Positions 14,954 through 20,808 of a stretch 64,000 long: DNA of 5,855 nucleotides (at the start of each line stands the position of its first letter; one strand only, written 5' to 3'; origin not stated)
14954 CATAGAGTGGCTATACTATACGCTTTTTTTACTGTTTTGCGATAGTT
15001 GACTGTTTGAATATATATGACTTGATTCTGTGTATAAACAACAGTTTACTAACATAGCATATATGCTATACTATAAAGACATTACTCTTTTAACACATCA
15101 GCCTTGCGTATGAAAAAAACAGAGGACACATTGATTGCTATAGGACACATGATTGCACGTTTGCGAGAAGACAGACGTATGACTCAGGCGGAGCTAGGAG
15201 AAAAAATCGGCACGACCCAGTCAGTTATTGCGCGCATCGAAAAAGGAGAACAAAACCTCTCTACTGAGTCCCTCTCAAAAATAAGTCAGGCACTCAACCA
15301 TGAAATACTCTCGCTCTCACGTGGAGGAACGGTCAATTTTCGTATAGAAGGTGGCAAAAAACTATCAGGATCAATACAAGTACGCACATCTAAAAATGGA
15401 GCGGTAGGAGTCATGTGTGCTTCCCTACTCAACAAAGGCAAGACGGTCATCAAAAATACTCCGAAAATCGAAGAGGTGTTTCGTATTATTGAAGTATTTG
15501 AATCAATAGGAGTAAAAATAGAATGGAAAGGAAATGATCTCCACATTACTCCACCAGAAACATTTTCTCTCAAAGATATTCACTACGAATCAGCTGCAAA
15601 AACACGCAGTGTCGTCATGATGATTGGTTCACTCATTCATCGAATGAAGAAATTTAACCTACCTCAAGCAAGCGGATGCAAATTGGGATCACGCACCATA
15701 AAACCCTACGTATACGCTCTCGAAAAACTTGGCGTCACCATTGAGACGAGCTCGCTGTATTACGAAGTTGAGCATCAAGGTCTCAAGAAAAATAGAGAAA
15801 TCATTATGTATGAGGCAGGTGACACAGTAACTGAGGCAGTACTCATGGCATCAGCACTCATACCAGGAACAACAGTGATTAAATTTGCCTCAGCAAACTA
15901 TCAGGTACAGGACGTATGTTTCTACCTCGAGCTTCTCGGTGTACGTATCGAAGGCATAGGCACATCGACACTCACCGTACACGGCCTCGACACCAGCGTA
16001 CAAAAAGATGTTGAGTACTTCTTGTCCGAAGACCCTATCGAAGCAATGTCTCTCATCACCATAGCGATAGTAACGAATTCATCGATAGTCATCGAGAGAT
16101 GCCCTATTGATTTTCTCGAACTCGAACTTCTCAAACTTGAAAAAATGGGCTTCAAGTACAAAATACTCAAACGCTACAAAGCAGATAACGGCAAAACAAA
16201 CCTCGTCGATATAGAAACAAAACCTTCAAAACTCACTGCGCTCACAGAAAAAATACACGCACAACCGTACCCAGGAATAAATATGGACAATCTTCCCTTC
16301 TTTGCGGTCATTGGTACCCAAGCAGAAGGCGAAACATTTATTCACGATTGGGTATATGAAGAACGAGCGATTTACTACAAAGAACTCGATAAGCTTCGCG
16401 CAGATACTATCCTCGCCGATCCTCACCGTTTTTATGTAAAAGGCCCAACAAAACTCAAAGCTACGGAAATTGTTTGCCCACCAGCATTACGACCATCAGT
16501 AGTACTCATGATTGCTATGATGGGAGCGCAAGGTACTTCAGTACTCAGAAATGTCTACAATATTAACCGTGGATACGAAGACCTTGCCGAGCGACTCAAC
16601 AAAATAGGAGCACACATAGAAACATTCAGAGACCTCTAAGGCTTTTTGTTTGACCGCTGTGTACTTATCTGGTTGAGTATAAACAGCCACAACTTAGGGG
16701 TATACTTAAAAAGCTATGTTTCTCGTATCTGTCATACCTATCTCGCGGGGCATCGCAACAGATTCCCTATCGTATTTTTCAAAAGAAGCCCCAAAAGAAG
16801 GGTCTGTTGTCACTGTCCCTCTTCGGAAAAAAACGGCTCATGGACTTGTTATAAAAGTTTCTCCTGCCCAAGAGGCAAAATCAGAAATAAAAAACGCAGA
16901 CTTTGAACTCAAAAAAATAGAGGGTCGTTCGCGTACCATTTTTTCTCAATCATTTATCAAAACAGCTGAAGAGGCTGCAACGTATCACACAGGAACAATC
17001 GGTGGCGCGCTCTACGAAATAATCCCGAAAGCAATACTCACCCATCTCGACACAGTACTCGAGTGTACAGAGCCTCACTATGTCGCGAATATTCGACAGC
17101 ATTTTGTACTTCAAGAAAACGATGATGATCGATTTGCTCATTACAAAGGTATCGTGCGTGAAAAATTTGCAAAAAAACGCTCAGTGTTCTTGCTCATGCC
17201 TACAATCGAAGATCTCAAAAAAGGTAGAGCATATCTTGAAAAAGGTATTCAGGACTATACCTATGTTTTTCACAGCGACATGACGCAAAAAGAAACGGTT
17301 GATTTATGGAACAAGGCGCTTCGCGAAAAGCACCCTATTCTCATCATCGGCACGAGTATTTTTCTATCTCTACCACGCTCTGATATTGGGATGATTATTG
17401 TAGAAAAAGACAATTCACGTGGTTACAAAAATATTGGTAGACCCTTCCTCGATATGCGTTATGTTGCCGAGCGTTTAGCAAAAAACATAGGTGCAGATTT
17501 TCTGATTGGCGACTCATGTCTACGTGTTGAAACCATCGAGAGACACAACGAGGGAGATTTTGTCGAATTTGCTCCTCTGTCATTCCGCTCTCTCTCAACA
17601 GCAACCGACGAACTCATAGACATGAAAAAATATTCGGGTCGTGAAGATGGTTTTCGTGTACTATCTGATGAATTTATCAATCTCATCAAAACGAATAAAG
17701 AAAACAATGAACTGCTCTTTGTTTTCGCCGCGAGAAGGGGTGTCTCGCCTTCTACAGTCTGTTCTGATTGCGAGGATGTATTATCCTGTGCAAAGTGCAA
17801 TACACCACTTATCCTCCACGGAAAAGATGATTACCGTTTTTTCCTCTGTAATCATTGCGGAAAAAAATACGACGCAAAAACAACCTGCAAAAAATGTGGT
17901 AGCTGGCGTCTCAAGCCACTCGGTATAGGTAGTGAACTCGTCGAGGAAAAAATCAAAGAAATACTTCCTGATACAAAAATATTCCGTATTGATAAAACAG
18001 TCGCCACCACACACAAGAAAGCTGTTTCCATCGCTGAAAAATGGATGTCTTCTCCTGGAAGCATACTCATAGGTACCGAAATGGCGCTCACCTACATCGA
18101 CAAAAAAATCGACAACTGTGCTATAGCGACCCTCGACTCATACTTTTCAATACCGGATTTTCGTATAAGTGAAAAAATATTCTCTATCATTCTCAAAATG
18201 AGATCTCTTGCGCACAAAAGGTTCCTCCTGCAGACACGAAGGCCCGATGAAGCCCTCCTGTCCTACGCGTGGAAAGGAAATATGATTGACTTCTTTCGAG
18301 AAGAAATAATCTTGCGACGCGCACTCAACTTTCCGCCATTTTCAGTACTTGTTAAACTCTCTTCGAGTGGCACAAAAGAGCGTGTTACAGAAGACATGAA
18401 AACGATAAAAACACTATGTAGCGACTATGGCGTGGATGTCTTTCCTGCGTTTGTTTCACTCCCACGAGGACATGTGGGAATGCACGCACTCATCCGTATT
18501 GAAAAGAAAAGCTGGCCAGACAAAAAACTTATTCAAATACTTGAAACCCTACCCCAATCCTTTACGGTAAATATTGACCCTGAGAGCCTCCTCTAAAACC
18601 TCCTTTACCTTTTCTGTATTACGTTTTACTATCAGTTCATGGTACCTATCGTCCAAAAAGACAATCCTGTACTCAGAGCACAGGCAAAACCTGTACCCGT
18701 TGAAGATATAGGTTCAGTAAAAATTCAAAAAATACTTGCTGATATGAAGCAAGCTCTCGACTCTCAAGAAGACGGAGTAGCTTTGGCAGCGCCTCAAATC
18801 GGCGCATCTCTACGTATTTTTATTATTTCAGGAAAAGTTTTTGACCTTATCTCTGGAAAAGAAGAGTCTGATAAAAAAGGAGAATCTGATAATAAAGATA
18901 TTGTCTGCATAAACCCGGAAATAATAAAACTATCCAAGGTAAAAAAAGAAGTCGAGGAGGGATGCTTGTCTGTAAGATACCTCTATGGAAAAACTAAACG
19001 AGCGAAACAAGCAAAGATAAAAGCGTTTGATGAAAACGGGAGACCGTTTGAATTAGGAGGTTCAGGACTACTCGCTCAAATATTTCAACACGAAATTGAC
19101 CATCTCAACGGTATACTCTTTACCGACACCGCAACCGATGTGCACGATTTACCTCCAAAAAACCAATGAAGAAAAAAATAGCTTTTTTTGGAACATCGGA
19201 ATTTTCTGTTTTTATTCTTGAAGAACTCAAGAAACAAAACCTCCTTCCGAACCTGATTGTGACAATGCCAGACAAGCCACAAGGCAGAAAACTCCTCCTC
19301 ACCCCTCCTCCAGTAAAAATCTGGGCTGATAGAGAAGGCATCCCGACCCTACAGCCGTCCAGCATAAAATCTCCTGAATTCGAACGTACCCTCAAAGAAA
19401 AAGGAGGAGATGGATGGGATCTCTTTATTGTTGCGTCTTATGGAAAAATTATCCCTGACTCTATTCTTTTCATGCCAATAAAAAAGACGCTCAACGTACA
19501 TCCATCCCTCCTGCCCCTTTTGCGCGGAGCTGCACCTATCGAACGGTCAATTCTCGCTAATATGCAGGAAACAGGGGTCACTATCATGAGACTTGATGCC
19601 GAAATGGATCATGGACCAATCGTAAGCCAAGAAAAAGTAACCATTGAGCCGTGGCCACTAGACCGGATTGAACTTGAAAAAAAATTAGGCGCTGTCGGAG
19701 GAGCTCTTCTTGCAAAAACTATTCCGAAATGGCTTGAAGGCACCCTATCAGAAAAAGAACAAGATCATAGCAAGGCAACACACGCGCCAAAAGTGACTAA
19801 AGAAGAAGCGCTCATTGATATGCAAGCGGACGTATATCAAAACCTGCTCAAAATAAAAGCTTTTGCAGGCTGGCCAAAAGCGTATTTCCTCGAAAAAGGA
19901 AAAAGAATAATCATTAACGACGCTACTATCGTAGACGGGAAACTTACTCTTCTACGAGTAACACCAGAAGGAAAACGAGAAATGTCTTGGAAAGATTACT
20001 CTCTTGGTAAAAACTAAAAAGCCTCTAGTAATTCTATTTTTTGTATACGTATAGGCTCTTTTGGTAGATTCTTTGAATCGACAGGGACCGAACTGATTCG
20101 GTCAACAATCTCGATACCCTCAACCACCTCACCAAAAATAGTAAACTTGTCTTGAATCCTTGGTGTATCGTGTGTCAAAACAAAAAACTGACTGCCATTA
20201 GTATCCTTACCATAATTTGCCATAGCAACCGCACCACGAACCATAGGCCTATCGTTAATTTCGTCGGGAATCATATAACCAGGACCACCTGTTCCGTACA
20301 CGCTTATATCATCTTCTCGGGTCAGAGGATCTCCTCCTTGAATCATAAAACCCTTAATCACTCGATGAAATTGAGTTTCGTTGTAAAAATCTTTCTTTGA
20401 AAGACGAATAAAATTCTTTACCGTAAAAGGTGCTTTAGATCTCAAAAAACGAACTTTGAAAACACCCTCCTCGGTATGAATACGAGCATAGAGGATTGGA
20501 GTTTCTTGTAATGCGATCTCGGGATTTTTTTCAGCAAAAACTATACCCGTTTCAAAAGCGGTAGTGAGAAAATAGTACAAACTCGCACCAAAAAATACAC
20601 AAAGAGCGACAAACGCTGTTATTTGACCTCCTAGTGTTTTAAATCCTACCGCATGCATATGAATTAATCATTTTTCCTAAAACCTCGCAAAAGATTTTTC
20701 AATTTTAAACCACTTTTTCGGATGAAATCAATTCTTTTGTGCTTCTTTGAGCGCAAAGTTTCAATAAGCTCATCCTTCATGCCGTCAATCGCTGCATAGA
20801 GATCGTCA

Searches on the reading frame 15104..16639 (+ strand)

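Call 39: search_protein_families(library=pfam, proteins=[window:15104-16639:+], max_evalue=0.001)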
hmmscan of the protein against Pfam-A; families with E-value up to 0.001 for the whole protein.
window:15104-16639:+ (511 aa): 5 families
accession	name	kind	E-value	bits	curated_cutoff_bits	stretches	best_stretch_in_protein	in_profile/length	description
PF00275.25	EPSP_synthase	-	3.5e-40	138.5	22.8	1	82-498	2-417/417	EPSP synthase (3-phosphoshikimate 1-carboxyvinyltransferase)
PF01381.28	HTH_3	-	6.7e-13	48.9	23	1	17-65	1-49/55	Helix-turn-helix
PF13560.12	HTH_31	-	1.2e-07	32.3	27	1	13-57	2-47/64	Helix-turn-helix domain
PF13443.12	HTH_26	-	2e-06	28.4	22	1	17-65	2-51/63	Cro/C1-type HTH DNA-binding domain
PF12844.13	HTH_19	-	2.6e-05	24.5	30.2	1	14-65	1-52/64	Helix-turn-helix domain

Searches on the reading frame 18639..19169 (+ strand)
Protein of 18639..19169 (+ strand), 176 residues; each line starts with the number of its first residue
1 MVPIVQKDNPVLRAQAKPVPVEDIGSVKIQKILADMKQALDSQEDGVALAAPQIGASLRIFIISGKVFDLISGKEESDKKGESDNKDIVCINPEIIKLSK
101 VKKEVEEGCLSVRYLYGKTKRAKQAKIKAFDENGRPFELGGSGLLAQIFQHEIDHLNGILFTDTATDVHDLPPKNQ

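Call 39: search_protein_families(library=pfam, proteins=[window:18639-19169:+], max_evalue=0.001)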
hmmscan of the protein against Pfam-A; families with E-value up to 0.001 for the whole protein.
window:18639-19169:+ (176 aa): 1 family
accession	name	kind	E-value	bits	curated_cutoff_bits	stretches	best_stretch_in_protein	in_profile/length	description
PF01327.26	Pep_deformylase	-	8.6e-43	146.1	22.8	1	2-167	2-152/156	Polypeptide deformylase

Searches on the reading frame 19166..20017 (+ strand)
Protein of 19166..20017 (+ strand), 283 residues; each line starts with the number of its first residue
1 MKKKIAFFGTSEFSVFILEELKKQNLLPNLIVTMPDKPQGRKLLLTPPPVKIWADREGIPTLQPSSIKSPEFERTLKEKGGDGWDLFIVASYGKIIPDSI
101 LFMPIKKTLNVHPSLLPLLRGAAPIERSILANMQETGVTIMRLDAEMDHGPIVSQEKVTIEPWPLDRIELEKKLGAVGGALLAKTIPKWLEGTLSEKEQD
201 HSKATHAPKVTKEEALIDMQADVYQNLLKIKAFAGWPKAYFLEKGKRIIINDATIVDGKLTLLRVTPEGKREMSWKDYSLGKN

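Call 39: search_protein_families(library=pfam, proteins=[window:19166-20017:+], max_evalue=0.001)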
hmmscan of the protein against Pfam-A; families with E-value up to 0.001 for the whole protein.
window:19166-20017:+ (283 aa): 2 families
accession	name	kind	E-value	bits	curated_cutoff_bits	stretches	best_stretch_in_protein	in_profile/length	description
PF00551.24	Formyl_trans_N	-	5.8e-32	111.3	26.1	1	3-183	1-178/181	Formyl transferase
PF02911.23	Formyl_trans_C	-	6.8e-06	26.6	21.1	1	209-257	1-49/100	Formyl transferase, C-terminal domain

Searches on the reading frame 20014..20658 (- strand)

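Call 39: search_protein_families(library=pfam, proteins=[window:20014-20658:-], max_evalue=0.001)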
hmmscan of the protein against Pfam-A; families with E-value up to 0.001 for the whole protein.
window:20014-20658:- (214 aa): 1 family
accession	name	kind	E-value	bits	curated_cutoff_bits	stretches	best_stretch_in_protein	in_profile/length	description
PF00160.26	Pro_isomerase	-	1.9e-43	148.9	21.7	1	58-209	2-158/159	Cyclophilin type peptidyl-prolyl cis-trans isomerase/CLD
